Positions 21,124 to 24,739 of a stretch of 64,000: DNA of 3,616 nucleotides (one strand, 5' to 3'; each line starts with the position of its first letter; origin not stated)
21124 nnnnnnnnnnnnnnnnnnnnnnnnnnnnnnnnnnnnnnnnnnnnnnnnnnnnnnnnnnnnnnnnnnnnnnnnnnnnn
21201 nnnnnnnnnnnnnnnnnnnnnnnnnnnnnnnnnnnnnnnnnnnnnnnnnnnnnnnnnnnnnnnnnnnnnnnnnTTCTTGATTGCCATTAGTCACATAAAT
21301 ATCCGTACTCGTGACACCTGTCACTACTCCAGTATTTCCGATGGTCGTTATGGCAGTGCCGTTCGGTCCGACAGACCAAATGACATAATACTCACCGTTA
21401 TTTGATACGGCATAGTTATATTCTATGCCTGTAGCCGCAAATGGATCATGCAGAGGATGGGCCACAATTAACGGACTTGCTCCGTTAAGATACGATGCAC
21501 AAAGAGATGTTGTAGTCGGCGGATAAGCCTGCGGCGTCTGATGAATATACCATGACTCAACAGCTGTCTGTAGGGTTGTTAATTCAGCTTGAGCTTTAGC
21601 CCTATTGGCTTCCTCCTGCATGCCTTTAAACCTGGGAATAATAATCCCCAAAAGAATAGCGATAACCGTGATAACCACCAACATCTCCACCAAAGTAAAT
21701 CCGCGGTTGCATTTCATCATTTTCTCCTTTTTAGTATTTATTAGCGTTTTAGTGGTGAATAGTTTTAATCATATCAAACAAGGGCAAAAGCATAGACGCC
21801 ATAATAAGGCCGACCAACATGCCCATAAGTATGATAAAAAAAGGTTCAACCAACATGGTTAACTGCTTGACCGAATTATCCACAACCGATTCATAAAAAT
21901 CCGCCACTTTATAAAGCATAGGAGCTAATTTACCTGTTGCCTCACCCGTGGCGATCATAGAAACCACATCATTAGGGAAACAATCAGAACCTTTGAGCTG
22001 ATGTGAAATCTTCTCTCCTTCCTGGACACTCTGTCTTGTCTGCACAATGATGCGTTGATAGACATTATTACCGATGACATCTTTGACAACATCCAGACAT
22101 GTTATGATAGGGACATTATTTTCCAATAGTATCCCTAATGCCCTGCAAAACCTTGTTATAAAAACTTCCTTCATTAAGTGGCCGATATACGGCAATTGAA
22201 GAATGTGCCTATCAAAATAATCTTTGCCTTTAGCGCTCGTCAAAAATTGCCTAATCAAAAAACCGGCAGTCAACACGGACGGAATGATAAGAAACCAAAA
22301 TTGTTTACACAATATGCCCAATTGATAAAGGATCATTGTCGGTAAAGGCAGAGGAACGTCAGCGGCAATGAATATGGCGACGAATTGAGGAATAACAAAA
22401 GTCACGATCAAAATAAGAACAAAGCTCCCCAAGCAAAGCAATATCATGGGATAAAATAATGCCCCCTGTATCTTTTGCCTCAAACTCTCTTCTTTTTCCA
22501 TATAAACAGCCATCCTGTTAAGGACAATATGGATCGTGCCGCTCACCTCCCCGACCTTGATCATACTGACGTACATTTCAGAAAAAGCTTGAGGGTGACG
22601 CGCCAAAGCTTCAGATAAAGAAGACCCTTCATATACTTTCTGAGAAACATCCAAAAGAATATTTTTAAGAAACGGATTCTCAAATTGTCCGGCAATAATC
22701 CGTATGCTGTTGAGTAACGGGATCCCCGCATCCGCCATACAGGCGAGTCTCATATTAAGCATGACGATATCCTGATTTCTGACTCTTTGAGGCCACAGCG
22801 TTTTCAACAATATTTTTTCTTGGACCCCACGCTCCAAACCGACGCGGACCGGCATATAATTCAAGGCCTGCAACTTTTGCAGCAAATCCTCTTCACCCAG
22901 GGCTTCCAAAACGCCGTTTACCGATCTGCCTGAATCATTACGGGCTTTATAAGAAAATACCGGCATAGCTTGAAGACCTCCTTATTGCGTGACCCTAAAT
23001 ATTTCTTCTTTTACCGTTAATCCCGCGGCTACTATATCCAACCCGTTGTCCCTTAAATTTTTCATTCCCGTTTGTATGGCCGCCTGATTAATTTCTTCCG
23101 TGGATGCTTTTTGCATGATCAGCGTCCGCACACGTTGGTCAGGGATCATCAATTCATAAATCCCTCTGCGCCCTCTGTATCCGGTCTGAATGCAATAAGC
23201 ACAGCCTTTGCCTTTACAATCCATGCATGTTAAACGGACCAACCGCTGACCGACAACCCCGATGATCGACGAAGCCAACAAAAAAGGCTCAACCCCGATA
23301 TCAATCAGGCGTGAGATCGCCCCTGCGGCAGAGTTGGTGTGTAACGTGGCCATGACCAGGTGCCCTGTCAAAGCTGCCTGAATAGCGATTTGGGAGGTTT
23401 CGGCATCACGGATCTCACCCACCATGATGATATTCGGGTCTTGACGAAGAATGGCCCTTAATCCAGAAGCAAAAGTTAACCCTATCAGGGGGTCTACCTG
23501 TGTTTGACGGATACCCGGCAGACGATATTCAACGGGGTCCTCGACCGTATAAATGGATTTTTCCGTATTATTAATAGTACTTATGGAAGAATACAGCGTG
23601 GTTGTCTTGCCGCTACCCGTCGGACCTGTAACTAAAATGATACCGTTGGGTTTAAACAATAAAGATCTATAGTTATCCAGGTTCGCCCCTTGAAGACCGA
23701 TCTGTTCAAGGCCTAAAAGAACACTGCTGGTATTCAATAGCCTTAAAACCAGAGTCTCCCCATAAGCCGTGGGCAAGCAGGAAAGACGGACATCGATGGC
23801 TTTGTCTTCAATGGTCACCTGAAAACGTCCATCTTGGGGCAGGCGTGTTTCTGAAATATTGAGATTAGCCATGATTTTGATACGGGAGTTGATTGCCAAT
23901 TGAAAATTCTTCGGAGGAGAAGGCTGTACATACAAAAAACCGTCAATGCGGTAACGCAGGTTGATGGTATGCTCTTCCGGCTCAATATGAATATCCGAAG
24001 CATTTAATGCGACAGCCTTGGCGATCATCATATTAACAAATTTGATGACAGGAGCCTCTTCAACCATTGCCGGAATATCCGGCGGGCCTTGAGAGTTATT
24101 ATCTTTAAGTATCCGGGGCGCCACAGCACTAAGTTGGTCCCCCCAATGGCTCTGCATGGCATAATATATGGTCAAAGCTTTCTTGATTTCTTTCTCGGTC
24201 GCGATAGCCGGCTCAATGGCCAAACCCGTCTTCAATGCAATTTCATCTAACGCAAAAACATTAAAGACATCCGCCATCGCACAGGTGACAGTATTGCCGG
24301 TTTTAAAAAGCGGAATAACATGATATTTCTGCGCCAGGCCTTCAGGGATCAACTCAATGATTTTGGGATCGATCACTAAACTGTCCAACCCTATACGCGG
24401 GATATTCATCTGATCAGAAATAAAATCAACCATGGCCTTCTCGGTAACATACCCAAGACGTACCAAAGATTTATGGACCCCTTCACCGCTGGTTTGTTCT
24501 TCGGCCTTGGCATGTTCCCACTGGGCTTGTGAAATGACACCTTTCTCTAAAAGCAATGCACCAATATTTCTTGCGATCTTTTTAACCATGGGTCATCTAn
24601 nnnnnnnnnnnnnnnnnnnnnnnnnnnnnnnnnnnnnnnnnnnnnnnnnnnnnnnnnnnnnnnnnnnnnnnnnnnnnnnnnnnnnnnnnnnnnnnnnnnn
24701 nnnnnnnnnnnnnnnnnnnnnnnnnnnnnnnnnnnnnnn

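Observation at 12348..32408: A ~20-kb co-directional supercluster joins a T2SS/T4P-like machine to a chemosensory pathway, four kinases, about nine receiver domains and a radical SAM enzyme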

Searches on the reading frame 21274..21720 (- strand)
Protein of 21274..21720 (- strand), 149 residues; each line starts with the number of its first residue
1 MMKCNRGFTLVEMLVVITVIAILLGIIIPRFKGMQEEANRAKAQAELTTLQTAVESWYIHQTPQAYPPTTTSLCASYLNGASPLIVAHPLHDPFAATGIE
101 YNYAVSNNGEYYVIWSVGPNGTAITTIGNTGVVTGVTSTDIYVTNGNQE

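Call 5: search_protein_families(library=pfam, proteins=[window:21274-21720:-], max_evalue=0.01)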
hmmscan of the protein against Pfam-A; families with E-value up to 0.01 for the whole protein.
window:21274-21720:- (149 aa): 3 families
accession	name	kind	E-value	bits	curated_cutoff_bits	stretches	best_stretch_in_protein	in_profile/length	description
PF07963.17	N_methyl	-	3.2e-09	36.4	21.2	1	2-27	1-26/27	Prokaryotic N-terminal methylation motif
PF16732.10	ComP_DUS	-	0.00076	20.7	27.3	1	29-70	1-41/87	Type IV minor pilin ComP, DNA uptake sequence receptor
PF08334.16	T2SSG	-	0.0013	19.2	21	1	33-125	4-98/108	Type II secretion system (T2SS), protein G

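Call 7: search_protein_families(library=ncbifam, proteins=[window:21274-21720:-], max_evalue=0.01)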
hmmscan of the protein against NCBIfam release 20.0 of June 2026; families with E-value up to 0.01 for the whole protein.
window:21274-21720:- (149 aa): 12 families
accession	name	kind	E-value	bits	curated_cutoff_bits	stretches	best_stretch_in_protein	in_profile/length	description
TIGR01710.1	typeII_sec_gspG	equivalog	4.4e-13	49.4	88.85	1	6-77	1-70/134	type II secretion system major pseudopilin GspG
NF040999.1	pilin_ComGC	equivalog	1.8e-10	40.9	75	1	6-62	2-58/84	competence type IV pilus major pilin ComGC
NF041013.1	T4P_ComGE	equivalog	2e-10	40.6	49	1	3-62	1-61/83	competence type IV pilus minor pilin ComGE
NF041775.1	typeIV_PilA_Myxo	equivalog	8.7e-10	38.9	400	1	5-59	10-64/214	type IV pilin protein PilA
TIGR02532.1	IV_pilin_GFxxxE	domain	5.8e-08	32.2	16.3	1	6-28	2-24/24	prepilin-type N-terminal cleavage/methylation domain-containing protein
TIGR01708.2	typeII_sec_gspH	equivalog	6.9e-08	32.7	80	1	6-49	2-45/169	type II secretion system minor pseudopilin GspH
NF007862.0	PRK10574.1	equivalog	2e-07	31.2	138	1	2-56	1-55/145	prepilin peptidase-dependent pilin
TIGR02599.1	TIGR02599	subfamily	9e-06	25.2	256.5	1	7-46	1-40/361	Verru_Chthon cassette protein C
TIGR02596.1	TIGR02596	subfamily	3.5e-05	23.9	70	1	8-45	1-37/196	Verru_Chthon cassette protein D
NF040982.1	ComGD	equivalog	8.6e-05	23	70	1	5-40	1-36/139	competence type IV pilus minor pilin ComGD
NF041002.1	pilin_ComGF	equivalog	0.00017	21.8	80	1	5-43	1-39/139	competence type IV pilus minor pilin ComGF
NF007800.0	PRK10506.1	equivalog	0.00048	20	158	1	2-39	5-42/163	prepilin peptidase-dependent protein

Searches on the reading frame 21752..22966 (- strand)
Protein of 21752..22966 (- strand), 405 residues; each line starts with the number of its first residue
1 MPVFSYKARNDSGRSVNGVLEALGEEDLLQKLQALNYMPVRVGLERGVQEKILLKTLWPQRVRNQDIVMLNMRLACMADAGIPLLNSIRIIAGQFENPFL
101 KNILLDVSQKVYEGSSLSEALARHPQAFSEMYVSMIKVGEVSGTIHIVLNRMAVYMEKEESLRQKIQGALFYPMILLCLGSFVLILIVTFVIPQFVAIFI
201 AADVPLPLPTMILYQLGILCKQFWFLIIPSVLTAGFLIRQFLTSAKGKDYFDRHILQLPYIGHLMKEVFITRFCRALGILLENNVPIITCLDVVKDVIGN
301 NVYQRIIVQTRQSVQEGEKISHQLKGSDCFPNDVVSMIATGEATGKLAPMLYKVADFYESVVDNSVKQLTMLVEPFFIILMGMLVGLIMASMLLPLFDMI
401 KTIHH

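Call 5: search_protein_families(library=pfam, proteins=[window:21752-22966:-], max_evalue=0.01)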
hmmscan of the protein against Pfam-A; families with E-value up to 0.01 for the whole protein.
window:21752-22966:- (405 aa): 1 family
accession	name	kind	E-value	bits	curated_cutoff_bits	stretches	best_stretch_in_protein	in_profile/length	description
PF00482.28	T2SSF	-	1.7e-59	199.7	25.2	2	74-193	5-125/125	Type II secretion system (T2SS), protein F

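Call 7: search_protein_families(library=ncbifam, proteins=[window:21752-22966:-], max_evalue=0.01)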
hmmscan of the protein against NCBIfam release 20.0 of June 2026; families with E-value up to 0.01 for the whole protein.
window:21752-22966:- (405 aa): 7 families
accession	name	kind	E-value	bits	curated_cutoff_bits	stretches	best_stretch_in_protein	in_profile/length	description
TIGR02120.1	GspF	equivalog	1.3e-106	357.2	424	1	4-402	1-400/401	type II secretion system inner membrane protein GspF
NF052606.1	T4PiliAsmPilCMyx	equivalog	6.9e-93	311.7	700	1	2-404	20-419/419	type IV pilus assembly protein PilC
NF052607.1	T4PiliAsmPilCThrm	equivalog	5.5e-92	308.9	700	1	1-403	1-404/406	type IV pilus assembly protein PilC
NF047826.1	T3SSXpsF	equivalog_domain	4.1e-74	249.8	650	1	1-403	1-404/405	type II secretion system protein XpsF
NF007861.0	PRK10573.1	equivalog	7.8e-68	229.4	401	1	3-400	6-395/401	protein transport protein HofC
NF041012.2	T4P_ComGB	equivalog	5e-42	144.4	240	1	72-401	8-332/332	competence type IV pilus assembly protein ComGB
NF045751.1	MPN385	equivalog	0.001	19.7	120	1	336-403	36-103/105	MPN385 family protein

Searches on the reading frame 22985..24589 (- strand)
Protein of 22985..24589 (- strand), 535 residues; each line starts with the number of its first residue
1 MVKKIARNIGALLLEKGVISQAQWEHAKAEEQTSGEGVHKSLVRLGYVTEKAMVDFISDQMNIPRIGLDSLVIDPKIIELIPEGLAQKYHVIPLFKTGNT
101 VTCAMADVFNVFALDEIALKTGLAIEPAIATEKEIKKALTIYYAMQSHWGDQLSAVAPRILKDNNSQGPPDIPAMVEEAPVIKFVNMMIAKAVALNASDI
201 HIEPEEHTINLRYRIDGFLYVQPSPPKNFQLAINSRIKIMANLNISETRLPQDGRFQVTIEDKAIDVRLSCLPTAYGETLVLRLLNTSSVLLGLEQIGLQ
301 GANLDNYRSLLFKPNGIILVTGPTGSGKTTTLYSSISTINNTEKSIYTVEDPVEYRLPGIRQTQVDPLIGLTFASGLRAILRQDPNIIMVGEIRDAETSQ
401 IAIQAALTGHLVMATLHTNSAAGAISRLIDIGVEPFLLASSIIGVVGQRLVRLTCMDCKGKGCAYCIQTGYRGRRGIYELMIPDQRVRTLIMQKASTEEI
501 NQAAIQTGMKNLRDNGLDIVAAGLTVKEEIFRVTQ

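Call 4: search_protein_families(library=pfam, proteins=[window:22985-24589:-], max_evalue=0.001)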
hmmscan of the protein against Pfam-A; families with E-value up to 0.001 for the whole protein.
window:22985-24589:- (535 aa): 3 families
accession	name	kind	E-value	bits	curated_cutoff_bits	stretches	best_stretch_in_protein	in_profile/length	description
PF00437.27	T2SSE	-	5.7e-131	437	24.9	1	177-532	4-370/370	Type II/IV secretion system protein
PF05157.20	MshEN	-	1.7e-19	70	23.1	1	62-146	2-87/90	MshEN domain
PF25199.1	nSTAND_NTPase5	-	0.00037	20.8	34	1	315-355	41-82/145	Novel STAND NTPase 5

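Call 7: search_protein_families(library=ncbifam, proteins=[window:22985-24589:-], max_evalue=0.01)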
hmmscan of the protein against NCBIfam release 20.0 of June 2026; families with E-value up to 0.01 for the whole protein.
window:22985-24589:- (535 aa): 24 families
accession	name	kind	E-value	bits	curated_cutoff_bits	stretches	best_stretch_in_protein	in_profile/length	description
TIGR02533.1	type_II_gspE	equivalog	8.7e-169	562.2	630.25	2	80-460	3-388/486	type II secretion system ATPase GspE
TIGR02538.1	type_IV_pilB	equivalog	3.9e-167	557.3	675.65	2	9-460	2-461/564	type IV-A pilus assembly ATPase PilB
NF007755.0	PRK10436.1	equivalog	2.3e-128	428.8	617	2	85-459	13-363/465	type II secretion system protein GspE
NF053534.1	T4PilAsmATPsTfpB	equivalog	1.1e-125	420.2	850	2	49-460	64-481/584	type IV pilus assembly ATPase TfpB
NF041000.1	ATPase_ComGA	equivalog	5.9e-74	248.4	300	1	187-452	2-266/267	competence type IV pilus ATPase ComGA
TIGR01420.1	pilT_fam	subfamily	1.2e-54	185.8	319.1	1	187-520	4-324/343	PilT/PilU family type 4a pilus ATPase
TIGR02525.1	plasmid_TraJ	equivalog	3e-27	95.6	368.3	1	281-430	121-271/372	plasmid transfer ATPase TraJ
TIGR02524.1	dot_icm_DotB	equivalog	6.2e-22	78.3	463.3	1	315-429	134-257/358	Dot/Icm type IV secretion system ATPase DotB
NF058587.1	archaellum_moto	equivalog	7.2e-21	74.5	550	1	302-429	262-394/527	archaellum flagellar ATPase motor FlaI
NF008411.1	PRK11234.1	equivalog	2e-15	56.2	1170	1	6-161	481-634/723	cyclic di-3',5'-guanylate-activated glycosyltransferase NfrB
NF012033.0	PRK15489.1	equivalog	2.5e-12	45.8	537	1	4-147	488-631/703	glycosyl transferase family protein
TIGR03819.1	heli_sec_ATPase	hypoth_equivalog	9.3e-12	44.8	373.15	1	274-432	136-301/340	TadA family conjugal transfer-associated ATPase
TIGR02782.1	TrbB_P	equivalog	1.3e-11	44.4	304.55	1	318-429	139-253/303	P-type conjugative transfer ATPase TrbB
TIGR02788.1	VirB11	equivalog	1.7e-11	43.8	249.95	1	318-430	147-264/308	P-type DNA transfer ATPase VirB11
NF010469.0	PRK13894.1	subfamily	3.5e-11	43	508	1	318-429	152-265/320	conjugal transfer ATPase TrbB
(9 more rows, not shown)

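Call 22: find_homologous_proteins(query=window:22985-24589:-, max_evalue=1e-100)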
Query window:22985-24589:- (535 aa): 7023 proteins with E <= 1e-100 among 8000 candidates; the best 120 are listed.
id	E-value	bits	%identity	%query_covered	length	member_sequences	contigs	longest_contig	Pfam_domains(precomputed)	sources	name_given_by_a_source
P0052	0.0e+0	1176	100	100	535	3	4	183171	PF05157.21,PF00437.27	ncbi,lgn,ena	-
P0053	0.0e+0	1021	86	100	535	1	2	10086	PF05157.21,PF00437.27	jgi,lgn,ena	jgi:type IV pilus assembly protein PilB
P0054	3.0e-292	988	83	100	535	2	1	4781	PF05157.21,PF00437.27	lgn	-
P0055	5.5e-278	941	80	100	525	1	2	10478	PF05157.21,PF00437.27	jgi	jgi:type IV pilus assembly protein PilB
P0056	3.2e-274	929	79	100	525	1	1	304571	PF05157.21,PF00437.27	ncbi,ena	-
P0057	5.9e-274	928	79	100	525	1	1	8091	PF05157.21,PF00437.27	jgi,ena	jgi:type IV pilus assembly protein PilB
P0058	1.4e-273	926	80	100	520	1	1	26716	PF05157.21,PF00437.27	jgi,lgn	-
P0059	4.8e-273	925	81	98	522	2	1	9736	PF05157.21,PF00437.27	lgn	-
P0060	1.4e-268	910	77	100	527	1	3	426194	PF05157.21,PF00437.27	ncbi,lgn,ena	-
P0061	1.8e-261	886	76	100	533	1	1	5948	PF05157.21,PF00437.27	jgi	jgi:type IV pilus assembly protein PilB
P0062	9.6e-250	848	73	100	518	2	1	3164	PF05157.21,PF00437.27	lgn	-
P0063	1.8e-246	837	72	100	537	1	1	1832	PF05157.21,PF00437.27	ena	-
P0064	4.3e-246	836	71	100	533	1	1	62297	PF05157.21,PF00437.27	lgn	-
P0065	1.8e-243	827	73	100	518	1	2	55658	PF05157.21,PF00437.27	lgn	-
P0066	2.8e-230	784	100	67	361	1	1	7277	PF00437.27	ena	-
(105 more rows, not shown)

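Call 45: search_solved_structures(query=window:22985-24589:-, max_evalue=1e-20)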
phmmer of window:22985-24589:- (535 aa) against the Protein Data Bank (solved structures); distinct sequences matched with E-value up to 1e-20: 21.
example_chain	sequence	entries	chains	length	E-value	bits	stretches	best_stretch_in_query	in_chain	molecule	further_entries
5zfr_A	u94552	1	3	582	4.1e-139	467.9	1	6-460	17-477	Type IV pilus biogenesis ATPase PilB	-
6f8l_G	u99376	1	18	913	2.3e-135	455.6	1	6-459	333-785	Type IV pilus assembly protein PilF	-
5tsg_B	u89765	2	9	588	3.5e-135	455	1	6-460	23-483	Type IV pilus biogenesis ATPase PilB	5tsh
6olj_C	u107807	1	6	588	6.2e-135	454.2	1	6-460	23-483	Type IV pilus biogenesis ATPase PilB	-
3jc8_Ba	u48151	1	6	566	1e-130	440.3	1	8-460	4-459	Type IV-A pilus assembly ATPase PilB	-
4pht_A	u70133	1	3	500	2e-116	393.1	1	170-460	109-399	General secretory pathway protein E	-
4kss_A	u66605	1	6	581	2.7e-116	392.7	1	172-460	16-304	Type II secretion system protein E, hemolysin-coregulated protein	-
4ksr_A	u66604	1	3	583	2.7e-116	392.7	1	172-460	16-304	Type II secretion system protein E, Hemolysin-coregulated protein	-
1p9r_A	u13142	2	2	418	9.7e-116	390.9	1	172-460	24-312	General secretion pathway protein E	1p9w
5oiu_A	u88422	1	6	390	2.5e-102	346.6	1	177-459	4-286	Type IV pilus assembly protein PilF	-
5it5_F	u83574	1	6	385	1e-101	344.6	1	182-459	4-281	ATP binding motif-containing protein PilF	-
6ejf_A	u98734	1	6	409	1.3e-101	344.2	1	182-459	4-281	Type IV pilus assembly protein PilF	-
5fl3_A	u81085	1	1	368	1.9e-34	122.7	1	188-462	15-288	PILI RETRACTION PROTEIN PILT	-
2ewv_A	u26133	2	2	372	6.8e-33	117.6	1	177-528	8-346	twitching motility protein PilT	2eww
2gsz_A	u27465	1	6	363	1.7e-32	116.2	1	188-528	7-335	twitching motility protein PilT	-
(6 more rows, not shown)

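Call 71: find_encoding_contigs(protein=P0052, flank=10000, max_places=4)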
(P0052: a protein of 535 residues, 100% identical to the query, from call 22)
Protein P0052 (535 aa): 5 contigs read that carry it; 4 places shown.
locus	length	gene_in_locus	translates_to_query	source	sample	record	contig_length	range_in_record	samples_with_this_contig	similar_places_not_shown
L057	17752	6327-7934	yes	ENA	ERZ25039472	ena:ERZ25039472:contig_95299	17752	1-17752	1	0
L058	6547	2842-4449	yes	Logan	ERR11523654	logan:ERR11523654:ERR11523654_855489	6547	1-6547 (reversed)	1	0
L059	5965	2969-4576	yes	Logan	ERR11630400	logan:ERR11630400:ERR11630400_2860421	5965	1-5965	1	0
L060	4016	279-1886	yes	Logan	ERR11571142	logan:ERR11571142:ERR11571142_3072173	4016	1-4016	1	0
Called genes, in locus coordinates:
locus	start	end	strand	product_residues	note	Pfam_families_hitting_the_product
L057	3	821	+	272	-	?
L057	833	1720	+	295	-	PF00072:Response_reg, PF00512:HisKA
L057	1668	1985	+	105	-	PF02518:HATPase_c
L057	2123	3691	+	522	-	PF02310:B12-binding, PF04055:Radical_SAM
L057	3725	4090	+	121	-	PF00072:Response_reg, PF06490:FleQ (weak)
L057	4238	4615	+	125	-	PF00072:Response_reg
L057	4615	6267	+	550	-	PF07660:STN (weak), PF03958:Secretin_N, PF00263:Secretin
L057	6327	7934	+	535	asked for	PF05157:MshEN, PF00437:T2SSE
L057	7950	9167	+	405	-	PF28597:T2SSF_N, PF00482:T2SSF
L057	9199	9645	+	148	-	PF07963:N_methyl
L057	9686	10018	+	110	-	-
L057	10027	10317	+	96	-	-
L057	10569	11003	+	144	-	-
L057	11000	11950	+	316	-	PF11104:PilM_2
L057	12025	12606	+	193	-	-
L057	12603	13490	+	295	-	PF04350:PilO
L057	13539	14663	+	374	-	PF00015:MCPsignal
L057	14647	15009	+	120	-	PF01584:CheW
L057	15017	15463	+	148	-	PF00072:Response_reg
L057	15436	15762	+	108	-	PF00072:Response_reg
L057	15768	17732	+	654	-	PF01627:Hpt, PF07194:P2, PF02895:H-kinase_dim, PF02518:HATPase_c, PF01584:CheW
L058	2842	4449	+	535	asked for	PF05157:MshEN, PF00437:T2SSE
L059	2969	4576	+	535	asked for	PF05157:MshEN, PF00437:T2SSE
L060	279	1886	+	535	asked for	PF05157:MshEN, PF00437:T2SSE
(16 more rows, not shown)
